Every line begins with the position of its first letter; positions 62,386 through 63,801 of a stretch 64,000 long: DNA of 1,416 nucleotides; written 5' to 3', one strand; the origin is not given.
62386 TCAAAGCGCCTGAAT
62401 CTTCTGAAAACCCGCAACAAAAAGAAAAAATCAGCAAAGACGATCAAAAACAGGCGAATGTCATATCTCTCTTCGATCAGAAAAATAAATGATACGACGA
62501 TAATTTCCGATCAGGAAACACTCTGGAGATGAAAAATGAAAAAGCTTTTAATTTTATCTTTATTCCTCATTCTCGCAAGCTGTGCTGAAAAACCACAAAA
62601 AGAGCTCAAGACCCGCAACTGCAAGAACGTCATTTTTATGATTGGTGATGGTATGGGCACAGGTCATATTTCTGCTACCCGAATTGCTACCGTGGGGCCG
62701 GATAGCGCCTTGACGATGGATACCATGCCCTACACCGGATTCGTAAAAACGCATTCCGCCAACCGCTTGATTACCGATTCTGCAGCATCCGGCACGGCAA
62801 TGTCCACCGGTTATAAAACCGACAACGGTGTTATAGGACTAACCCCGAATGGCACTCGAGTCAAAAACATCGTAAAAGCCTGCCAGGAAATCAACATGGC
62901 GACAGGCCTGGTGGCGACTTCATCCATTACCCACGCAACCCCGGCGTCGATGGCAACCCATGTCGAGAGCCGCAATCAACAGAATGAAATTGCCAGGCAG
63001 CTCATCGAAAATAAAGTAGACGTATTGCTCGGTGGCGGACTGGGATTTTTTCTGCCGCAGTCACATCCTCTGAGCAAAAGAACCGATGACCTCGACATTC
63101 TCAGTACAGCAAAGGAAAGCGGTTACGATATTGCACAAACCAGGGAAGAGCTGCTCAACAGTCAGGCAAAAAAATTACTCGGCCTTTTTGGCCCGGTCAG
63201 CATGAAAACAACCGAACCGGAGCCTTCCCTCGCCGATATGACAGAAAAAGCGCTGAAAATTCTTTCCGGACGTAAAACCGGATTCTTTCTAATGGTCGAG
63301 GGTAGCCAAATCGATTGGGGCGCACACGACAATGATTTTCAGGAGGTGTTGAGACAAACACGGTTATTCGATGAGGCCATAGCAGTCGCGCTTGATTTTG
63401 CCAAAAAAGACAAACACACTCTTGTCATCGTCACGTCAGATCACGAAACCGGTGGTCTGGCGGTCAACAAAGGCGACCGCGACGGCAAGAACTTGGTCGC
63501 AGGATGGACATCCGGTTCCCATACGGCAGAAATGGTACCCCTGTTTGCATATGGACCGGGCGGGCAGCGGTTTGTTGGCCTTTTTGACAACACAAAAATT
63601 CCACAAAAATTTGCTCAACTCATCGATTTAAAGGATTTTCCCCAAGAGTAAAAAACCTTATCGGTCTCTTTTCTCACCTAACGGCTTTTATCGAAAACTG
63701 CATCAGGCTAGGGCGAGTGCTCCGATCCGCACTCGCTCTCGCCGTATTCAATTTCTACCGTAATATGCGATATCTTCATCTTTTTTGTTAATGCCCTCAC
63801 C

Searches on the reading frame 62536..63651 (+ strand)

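Call 107: search_protein_families(library=pfam, proteins=[window:62536-63651:+], max_evalue=0.0001)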
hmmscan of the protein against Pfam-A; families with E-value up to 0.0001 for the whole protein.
window:62536-63651:+ (371 aa): 2 families
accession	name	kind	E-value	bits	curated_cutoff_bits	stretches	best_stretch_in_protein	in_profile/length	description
PF00245.25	Alk_phosphatase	-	3.8e-91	306.6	24.4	2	30-309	2-321/423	Alkaline phosphatase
PF01676.23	Metalloenzyme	-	2e-11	44.3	24.3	1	224-345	123-227/252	Metalloenzyme superfamily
